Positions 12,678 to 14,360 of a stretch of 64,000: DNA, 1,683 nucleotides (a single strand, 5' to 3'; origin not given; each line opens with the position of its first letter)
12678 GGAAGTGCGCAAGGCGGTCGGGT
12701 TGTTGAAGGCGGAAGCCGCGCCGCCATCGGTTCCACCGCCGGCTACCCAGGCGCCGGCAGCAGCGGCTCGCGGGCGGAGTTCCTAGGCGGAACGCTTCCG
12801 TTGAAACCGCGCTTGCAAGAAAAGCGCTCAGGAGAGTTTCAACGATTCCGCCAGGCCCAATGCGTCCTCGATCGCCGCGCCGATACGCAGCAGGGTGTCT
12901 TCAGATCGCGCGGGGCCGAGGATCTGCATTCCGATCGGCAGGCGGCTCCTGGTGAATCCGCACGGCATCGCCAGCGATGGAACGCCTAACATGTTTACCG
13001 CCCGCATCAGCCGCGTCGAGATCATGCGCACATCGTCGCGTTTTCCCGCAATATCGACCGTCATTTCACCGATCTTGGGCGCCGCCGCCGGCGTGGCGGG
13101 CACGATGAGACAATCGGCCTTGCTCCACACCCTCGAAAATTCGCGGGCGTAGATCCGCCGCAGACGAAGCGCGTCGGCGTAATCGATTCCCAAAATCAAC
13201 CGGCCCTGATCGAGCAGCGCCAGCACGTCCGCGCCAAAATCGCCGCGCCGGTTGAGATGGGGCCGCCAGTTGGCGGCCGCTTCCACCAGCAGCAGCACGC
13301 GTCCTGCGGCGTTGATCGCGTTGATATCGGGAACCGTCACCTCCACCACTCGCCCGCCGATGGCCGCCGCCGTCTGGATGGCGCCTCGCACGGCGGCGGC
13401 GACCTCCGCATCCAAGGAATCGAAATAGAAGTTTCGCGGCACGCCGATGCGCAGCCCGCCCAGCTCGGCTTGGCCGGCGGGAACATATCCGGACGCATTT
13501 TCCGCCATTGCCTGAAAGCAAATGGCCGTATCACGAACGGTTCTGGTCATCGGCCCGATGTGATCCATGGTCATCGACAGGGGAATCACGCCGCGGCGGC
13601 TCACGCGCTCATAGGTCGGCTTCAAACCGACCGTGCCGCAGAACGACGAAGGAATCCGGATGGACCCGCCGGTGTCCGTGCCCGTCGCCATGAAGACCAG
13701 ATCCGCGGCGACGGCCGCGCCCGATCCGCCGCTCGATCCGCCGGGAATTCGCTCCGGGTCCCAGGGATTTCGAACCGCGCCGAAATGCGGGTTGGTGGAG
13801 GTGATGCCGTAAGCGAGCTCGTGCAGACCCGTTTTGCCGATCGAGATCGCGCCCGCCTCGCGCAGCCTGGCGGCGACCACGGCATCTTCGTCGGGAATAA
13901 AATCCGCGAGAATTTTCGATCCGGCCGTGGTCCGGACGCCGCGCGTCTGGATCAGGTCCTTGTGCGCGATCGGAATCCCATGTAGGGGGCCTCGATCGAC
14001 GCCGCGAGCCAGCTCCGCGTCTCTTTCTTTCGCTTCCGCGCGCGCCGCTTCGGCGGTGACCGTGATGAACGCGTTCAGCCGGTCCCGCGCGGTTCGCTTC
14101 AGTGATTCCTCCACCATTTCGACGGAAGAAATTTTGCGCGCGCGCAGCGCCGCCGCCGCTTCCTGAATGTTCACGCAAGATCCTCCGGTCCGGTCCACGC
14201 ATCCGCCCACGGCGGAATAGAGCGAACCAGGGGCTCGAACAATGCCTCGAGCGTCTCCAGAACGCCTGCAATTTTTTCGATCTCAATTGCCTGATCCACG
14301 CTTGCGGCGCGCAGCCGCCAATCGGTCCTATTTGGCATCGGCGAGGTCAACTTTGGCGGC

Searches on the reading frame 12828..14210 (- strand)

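Call 95: search_protein_families(library=pfam, proteins=[window:12828-14210:-], max_evalue=0.000001)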
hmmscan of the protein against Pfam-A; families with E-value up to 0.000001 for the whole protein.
window:12828-14210:- (460 aa): 1 family
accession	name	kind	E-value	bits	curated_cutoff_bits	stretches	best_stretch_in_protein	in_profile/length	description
PF01425.27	Amidase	-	1.8e-116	390.3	27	1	31-441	1-445/445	Amidase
